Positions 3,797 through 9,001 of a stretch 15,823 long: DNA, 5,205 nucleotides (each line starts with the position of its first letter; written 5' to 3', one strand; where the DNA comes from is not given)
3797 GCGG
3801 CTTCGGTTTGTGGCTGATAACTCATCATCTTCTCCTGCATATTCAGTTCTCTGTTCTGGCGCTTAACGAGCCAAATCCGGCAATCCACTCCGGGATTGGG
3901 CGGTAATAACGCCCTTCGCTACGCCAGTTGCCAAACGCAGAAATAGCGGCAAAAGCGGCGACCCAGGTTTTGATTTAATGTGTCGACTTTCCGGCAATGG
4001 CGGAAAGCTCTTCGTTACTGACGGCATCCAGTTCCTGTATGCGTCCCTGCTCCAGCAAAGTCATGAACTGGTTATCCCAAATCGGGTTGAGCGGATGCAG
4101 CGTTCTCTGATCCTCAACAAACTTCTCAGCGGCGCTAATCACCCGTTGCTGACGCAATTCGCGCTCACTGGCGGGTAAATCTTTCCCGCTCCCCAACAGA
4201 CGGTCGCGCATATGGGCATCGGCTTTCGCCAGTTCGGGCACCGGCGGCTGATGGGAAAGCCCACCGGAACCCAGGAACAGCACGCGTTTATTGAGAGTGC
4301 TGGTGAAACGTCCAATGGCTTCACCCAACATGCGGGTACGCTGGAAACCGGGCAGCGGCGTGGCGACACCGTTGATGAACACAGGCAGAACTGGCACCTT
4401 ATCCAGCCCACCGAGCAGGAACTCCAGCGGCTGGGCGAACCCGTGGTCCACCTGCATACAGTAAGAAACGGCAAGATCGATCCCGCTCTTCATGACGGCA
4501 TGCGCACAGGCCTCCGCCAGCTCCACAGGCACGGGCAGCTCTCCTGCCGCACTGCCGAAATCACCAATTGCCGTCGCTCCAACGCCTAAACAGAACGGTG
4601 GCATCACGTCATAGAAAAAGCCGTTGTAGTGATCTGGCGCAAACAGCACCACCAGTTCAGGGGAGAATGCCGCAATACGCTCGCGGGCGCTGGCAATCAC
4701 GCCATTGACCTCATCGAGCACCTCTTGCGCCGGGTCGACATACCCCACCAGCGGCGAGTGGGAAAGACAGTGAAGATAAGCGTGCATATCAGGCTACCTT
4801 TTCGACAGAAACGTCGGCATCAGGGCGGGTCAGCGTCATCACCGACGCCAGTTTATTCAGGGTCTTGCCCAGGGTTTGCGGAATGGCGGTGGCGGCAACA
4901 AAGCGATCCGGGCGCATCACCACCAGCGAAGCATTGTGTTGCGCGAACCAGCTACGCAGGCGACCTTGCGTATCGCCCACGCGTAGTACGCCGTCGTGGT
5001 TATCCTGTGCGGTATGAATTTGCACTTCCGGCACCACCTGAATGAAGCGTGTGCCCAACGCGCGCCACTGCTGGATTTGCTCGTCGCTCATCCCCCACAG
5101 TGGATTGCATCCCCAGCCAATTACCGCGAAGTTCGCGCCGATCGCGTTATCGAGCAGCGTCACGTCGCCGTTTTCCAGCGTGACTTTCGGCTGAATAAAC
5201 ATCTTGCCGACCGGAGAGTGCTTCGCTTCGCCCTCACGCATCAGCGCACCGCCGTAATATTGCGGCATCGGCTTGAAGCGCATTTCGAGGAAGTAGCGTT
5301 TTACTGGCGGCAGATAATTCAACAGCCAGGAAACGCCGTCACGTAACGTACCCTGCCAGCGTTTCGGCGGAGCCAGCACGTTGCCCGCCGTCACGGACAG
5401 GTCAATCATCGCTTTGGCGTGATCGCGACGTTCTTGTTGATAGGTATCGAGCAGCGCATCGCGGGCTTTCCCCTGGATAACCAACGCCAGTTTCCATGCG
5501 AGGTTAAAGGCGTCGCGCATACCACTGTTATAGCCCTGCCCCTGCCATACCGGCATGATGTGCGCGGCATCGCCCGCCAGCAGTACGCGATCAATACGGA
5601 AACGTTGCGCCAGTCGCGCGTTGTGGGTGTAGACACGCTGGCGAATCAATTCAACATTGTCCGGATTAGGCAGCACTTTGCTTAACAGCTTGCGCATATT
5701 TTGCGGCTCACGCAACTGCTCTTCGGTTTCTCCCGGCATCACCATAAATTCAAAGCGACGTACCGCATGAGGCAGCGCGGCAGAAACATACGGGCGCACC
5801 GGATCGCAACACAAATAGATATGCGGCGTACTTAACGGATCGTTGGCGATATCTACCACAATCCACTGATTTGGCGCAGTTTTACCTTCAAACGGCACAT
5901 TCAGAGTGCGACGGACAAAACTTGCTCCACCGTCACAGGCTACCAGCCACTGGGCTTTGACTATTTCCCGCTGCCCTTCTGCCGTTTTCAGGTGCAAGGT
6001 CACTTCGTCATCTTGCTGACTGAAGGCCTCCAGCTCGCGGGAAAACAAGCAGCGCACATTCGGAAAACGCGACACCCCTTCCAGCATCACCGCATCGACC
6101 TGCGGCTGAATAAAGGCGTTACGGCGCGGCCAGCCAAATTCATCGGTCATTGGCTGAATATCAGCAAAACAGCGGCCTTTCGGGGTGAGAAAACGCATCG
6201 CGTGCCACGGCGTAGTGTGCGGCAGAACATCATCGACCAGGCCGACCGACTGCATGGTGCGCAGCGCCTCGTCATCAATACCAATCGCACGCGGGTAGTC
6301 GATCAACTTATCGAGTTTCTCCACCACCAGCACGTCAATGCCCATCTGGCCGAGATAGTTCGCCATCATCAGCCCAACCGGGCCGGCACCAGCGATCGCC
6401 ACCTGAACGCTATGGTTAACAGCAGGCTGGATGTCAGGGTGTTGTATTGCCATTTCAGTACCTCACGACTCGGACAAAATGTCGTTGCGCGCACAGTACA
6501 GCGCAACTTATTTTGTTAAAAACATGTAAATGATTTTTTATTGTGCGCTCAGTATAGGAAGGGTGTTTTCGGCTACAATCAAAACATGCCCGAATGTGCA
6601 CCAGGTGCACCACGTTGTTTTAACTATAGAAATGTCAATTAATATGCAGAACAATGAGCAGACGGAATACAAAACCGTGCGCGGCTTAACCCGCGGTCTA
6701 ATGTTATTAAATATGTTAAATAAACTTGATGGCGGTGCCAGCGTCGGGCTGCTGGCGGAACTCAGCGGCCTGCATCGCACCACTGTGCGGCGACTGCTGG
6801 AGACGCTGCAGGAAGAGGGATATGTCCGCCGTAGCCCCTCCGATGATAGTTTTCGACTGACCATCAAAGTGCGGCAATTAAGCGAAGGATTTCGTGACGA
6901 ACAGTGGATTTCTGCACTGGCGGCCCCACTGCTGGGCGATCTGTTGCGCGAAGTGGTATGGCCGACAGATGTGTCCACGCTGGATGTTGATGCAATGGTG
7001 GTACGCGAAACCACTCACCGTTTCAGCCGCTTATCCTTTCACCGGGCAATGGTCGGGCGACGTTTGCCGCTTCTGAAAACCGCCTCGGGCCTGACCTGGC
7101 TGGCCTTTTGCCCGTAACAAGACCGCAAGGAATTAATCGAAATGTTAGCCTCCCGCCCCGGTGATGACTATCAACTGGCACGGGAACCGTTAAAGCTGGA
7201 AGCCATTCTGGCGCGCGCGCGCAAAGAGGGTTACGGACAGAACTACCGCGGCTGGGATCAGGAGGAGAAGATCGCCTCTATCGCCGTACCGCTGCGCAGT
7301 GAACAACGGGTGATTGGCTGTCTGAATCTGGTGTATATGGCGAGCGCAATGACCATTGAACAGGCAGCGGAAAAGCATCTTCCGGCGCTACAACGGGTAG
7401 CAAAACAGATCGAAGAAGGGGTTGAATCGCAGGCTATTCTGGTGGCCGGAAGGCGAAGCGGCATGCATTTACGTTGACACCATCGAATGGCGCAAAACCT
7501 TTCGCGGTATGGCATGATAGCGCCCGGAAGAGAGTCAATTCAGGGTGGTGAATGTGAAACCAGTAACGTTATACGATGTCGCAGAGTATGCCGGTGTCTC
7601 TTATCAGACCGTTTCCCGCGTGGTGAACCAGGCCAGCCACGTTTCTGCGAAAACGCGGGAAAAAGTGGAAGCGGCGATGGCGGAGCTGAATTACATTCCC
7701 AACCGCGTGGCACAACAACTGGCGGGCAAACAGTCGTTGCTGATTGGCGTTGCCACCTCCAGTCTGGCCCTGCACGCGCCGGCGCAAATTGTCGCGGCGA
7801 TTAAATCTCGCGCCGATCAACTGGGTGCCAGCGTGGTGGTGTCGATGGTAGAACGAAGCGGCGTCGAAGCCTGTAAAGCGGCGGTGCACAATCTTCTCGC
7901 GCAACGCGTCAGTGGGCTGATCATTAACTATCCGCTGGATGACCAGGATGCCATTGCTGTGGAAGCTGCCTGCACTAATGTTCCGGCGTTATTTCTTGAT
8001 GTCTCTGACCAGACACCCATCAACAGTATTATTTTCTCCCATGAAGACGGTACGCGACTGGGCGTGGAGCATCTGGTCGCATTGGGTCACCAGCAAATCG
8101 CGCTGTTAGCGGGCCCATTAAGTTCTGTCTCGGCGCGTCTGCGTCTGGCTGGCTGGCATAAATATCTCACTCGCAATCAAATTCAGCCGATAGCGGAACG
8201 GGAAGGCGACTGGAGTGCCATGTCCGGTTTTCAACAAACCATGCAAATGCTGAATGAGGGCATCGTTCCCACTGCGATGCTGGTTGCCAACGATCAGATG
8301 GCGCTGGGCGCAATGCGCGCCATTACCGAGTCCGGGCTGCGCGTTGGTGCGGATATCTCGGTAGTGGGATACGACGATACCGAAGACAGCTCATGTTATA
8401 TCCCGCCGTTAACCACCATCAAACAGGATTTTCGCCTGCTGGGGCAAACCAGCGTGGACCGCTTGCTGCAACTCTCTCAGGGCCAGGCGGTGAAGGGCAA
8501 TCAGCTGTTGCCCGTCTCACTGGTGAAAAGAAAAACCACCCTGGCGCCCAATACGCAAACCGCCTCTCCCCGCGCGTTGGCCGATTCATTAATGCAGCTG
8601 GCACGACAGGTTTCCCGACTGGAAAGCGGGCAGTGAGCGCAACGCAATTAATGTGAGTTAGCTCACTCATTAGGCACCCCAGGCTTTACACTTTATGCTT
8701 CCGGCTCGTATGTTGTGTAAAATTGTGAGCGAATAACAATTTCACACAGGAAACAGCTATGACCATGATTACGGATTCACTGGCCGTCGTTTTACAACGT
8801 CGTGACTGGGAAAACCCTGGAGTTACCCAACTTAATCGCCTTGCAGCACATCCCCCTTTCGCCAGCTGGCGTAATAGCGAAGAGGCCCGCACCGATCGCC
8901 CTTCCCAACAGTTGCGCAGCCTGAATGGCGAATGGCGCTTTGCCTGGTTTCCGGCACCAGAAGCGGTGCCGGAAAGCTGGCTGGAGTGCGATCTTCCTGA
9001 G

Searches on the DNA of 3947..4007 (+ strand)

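Call 45: search_dna_similar(query=window:3947-4007:+, collection=ecoli_genomes, mode=near, max_rows=3)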
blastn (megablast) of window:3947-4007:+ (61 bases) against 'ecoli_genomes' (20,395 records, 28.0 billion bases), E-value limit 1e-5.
Records with a match: 4883; places in all: 4883; records where one place covers at least 80% of the query: 4883.
Genomes with a match: 4880 of 5426; with a place that covers at least 80% of the query: 4880. Places per genome that has any: lowest 1, median 1, highest 2. On chromosomes: 4874 places; on plasmids: 9.
Best place of each record, by identity: 95-99% 4883.
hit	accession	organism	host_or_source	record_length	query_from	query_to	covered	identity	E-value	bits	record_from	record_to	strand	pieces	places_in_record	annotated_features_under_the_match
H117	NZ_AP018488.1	Escherichia coli O157:H7 strain PV15-279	Homo sapiens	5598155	1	61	100%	98.4%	2e-21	108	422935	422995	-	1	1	mhpB: 2,3-dihydroxyphenylpropionate/2,3-dihydroxicinnamic acid ...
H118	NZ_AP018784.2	Escherichia coli strain SK1144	-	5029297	1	61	100%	98.4%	2e-21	108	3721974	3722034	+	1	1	mhpB: 2,3-dihydroxyphenylpropionate/2,3-dihydroxicinnamic acid ...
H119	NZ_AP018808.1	Escherichia coli strain E2865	Bos taurus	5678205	1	61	100%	98.4%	2e-21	108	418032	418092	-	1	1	mhpB: 2,3-dihydroxyphenylpropionate/2,3-dihydroxicinnamic acid ...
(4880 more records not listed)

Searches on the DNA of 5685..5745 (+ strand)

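Call 47: search_dna_similar(query=window:5685-5745:+, collection=ecoli_genomes, mode=near, max_rows=3)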
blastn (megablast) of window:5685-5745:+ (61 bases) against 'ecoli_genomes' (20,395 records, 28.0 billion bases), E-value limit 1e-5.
Records with a match: 4874; places in all: 4874; records where one place covers at least 80% of the query: 4874.
Genomes with a match: 4870 of 5426; with a place that covers at least 80% of the query: 4870. Places per genome that has any: lowest 1, median 1, highest 2. On chromosomes: 4864 places; on plasmids: 10.
Best place of each record, by identity: >=99% 4; 95-99% 4867; 90-95% 3.
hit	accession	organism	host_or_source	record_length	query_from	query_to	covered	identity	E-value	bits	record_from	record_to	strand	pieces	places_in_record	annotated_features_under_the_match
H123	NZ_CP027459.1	Escherichia coli strain 90-3040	missing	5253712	1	61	100%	100.0%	5e-23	113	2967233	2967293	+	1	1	mhpA: bifunctional 3-(3-hydroxy-phenyl)propionate/3-hydroxycinnamic acid ...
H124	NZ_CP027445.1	Escherichia coli strain 2013C-3492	Homo sapiens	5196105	1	61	100%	100.0%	5e-23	113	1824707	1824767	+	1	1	mhpA: bifunctional 3-(3-hydroxy-phenyl)propionate/3-hydroxycinnamic acid ...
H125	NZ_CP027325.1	Escherichia coli strain 2013C-4830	Homo sapiens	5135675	1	61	100%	100.0%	5e-23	113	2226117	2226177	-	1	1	mhpA: bifunctional 3-(3-hydroxy-phenyl)propionate/3-hydroxycinnamic acid ...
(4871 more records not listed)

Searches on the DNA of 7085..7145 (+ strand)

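Call 44: search_dna_similar(query=window:7085-7145:+, collection=ecoli_genomes, mode=near, max_rows=3)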
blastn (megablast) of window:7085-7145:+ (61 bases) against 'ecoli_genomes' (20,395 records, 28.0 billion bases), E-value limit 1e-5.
Records with a match: 4871; places in all: 4871; records where one place covers at least 80% of the query: 4871.
Genomes with a match: 4867 of 5426; with a place that covers at least 80% of the query: 4867. Places per genome that has any: lowest 1, median 1, highest 2. On chromosomes: 4861 places; on plasmids: 10.
Best place of each record, by identity: 95-99% 4740; 90-95% 131.
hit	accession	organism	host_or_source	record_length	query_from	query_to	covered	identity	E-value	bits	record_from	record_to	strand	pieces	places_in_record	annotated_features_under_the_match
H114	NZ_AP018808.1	Escherichia coli strain E2865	Bos taurus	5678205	1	61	100%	98.4%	2e-21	108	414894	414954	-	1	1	mhpR: DNA-binding transcriptional regulator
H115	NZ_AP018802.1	Escherichia coli strain E2863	Bos taurus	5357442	1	61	100%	98.4%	2e-21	108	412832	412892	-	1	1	mhpR: DNA-binding transcriptional regulator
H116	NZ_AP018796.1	Escherichia coli strain E2855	Bos taurus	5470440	1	61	100%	98.4%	2e-21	108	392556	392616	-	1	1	mhpR: DNA-binding transcriptional regulator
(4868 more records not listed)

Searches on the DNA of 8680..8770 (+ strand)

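Call 19: search_dna_similar(query=window:8680-8770:+, collection=ecoli_genomes, mode=distant, max_rows=12)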
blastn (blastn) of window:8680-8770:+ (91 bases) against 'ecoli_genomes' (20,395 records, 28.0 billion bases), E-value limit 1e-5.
Records with a match: 5384; places in all: 5446; records where one place covers at least 80% of the query: 5382.
Genomes with a match: 5338 of 5426; with a place that covers at least 80% of the query: 5337. Places per genome that has any: lowest 1, median 1, highest 4. On chromosomes: 5391 places; on plasmids: 55.
Best place of each record, by identity: 95-99% 2934; 90-95% 2403; 80-90% 46; 60-80% 1.
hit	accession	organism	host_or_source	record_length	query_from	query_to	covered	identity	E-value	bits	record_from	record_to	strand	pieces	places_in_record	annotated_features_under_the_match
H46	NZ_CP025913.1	Escherichia coli strain 203740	Homo sapiens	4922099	1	91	100%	98.9%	1e-36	160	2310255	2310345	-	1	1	lacZ: beta-galactosidase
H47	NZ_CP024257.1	Escherichia coli O25:H16 strain F5505-C1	missing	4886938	1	91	100%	98.9%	1e-36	160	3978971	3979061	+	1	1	lacZ: beta-galactosidase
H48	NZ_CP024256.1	Escherichia coli strain ATCC 43886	Homo sapiens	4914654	1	91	100%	98.9%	1e-36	160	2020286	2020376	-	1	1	lacZ: beta-galactosidase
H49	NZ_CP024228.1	Escherichia coli O25:NM strain 2014EL-1343-2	missing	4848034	1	91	100%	98.9%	1e-36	160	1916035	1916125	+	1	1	lacZ: beta-galactosidase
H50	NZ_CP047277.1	Escherichia coli strain N18-04097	Homo sapiens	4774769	1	91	100%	98.9%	1e-36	160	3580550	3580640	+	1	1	lacZ: beta-galactosidase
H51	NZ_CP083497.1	Escherichia coli strain elppa6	Homo sapiens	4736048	1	91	100%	98.9%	1e-36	160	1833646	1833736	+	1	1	lacZ: beta-galactosidase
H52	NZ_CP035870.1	Escherichia coli strain E2528-C1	Homo sapiens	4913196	1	91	100%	98.9%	1e-36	160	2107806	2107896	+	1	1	lacZ: beta-galactosidase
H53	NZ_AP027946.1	Escherichia coli strain VE-F10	-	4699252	1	91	100%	98.9%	1e-36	160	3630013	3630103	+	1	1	lacZ: beta-galactosidase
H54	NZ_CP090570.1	Escherichia coli strain BY63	wastewater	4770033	1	91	100%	98.9%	1e-36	160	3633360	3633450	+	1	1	lacZ: beta-galactosidase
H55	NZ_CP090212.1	Escherichia coli strain BY68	wastewater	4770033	1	91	100%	98.9%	1e-36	160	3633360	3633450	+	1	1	lacZ: beta-galactosidase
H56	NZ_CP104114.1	Escherichia coli strain USDA-ARS-USMARC-51408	Bos taurus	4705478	1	91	100%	98.9%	1e-36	160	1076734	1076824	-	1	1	lacZ: beta-galactosidase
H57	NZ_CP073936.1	Escherichia coli strain MB56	Poultry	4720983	1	91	100%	98.9%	1e-36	160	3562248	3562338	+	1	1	lacZ: beta-galactosidase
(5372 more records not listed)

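Call 20: get_annotated_region(hit=H46, flank=9500)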
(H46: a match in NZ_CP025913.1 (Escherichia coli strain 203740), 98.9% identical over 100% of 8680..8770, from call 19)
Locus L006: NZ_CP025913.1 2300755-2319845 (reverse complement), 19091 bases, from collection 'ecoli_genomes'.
description: Escherichia coli strain 203740 chromosome, complete genome
organism: Escherichia coli strain 203740 (NCBI taxid 562)
replicon: chromosome; assembly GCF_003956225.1
host: Homo sapiens; source: stool; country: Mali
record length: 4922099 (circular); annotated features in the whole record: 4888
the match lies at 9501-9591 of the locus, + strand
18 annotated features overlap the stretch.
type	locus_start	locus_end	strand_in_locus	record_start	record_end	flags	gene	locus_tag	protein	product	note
CDS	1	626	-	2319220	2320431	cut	mhpT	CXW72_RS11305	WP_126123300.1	3-(3-hydroxy-phenyl)propionate transporter MhpT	-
CDS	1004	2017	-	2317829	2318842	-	mhpE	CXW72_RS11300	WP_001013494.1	4-hydroxy-2-oxovalerate aldolase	-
CDS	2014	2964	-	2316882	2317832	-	mhpF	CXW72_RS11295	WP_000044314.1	acetaldehyde dehydrogenase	-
CDS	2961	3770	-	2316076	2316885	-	mhpD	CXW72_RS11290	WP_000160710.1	2-keto-4-pentenoate hydratase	-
CDS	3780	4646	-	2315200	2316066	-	mhpC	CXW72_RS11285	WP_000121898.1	2-hydroxy-6-oxonona-2,4-dienedioate hydrolase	-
CDS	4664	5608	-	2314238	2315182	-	mhpB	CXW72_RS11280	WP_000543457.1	2,3-dihydroxyphenylpropionate/2,3-dihydroxicinnamic acid 1,2-dioxygenase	-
CDS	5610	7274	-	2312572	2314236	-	mhpA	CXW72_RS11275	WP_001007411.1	bifunctional 3-(3-hydroxy-phenyl)propionate/3-hydroxycinnamic acid hydroxylase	-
CDS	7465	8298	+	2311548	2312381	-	mhpR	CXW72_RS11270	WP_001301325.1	DNA-binding transcriptional regulator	-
CDS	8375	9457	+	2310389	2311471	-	lacI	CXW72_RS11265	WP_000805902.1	DNA-binding transcriptional repressor LacI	-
CDS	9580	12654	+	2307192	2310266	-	lacZ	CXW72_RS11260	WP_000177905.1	beta-galactosidase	-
CDS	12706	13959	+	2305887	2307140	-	lacY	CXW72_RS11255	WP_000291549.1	lactose permease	-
CDS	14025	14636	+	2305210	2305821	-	lacA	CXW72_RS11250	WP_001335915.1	galactoside O-acetyltransferase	-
CDS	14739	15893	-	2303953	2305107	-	cynX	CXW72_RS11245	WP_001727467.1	cyanate transporter CynX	-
CDS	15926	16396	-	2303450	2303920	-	cynS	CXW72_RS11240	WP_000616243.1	cyanase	-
CDS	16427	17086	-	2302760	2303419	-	cynT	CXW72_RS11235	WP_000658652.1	carbonic anhydrase CynT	-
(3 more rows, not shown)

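Call 21: get_annotated_region(hit=H48, flank=9500)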
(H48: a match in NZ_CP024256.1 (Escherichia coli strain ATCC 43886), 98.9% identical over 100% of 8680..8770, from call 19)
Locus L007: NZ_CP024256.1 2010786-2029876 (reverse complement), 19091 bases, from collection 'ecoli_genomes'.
description: Escherichia coli strain ATCC 43886 chromosome, complete genome
organism: Escherichia coli strain ATCC 43886 (NCBI taxid 562)
replicon: chromosome; assembly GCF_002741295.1
host: Homo sapiens; source: Feces, human; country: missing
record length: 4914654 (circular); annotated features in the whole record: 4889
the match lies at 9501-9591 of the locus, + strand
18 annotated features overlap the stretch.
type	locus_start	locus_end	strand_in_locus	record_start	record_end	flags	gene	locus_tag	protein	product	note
CDS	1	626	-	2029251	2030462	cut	mhpT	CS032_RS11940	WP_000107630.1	3-(3-hydroxy-phenyl)propionate transporter MhpT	-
CDS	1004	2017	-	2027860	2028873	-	mhpE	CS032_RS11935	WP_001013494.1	4-hydroxy-2-oxovalerate aldolase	-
CDS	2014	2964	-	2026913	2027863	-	mhpF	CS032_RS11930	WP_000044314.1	acetaldehyde dehydrogenase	-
CDS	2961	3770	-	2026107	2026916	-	mhpD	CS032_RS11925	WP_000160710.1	2-keto-4-pentenoate hydratase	-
CDS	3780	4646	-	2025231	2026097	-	mhpC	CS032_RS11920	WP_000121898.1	2-hydroxy-6-oxonona-2,4-dienedioate hydrolase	-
CDS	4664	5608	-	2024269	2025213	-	mhpB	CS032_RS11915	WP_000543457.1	2,3-dihydroxyphenylpropionate/2,3-dihydroxicinnamic acid 1,2-dioxygenase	-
CDS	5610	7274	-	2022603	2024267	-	mhpA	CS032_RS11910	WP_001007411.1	bifunctional 3-(3-hydroxy-phenyl)propionate/3-hydroxycinnamic acid hydroxylase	-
CDS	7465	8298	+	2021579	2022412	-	mhpR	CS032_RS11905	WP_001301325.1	DNA-binding transcriptional regulator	-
CDS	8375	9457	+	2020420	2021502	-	lacI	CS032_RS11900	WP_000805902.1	DNA-binding transcriptional repressor LacI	-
CDS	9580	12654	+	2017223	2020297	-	lacZ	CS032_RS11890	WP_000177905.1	beta-galactosidase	-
CDS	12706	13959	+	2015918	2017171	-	lacY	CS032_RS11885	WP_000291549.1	lactose permease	-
CDS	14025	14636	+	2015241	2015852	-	lacA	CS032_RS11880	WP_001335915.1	galactoside O-acetyltransferase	-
CDS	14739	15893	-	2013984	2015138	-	cynX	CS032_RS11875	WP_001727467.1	cyanate transporter CynX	-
CDS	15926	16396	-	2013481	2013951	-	cynS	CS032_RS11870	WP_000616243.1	cyanase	-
CDS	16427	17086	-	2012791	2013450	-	cynT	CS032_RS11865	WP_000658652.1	carbonic anhydrase CynT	-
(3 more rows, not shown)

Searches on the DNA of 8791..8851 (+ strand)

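Call 46: search_dna_similar(query=window:8791-8851:+, collection=ecoli_genomes, mode=near, max_rows=3)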
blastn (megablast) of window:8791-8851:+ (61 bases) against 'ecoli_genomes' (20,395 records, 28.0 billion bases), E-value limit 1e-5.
Records with a match: 5288; places in all: 5335; records where one place covers at least 80% of the query: 5286.
Genomes with a match: 5270 of 5426; with a place that covers at least 80% of the query: 5268. Places per genome that has any: lowest 1, median 1, highest 9. On chromosomes: 5315 places; on plasmids: 20.
Best place of each record, by identity: 95-99% 5221; 90-95% 67.
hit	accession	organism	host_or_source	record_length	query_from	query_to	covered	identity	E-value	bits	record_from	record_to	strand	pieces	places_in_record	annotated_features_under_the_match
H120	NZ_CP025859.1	Escherichia coli strain 504239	Homo sapiens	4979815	1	61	100%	98.4%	2e-21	108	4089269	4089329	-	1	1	lacZ: beta-galactosidase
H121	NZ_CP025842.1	Escherichia coli strain 720632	Homo sapiens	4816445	1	61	100%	98.4%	2e-21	108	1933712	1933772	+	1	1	lacZ: beta-galactosidase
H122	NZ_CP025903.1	Escherichia coli strain 300709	Homo sapiens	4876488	1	61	100%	98.4%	2e-21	108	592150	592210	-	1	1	lacZ: beta-galactosidase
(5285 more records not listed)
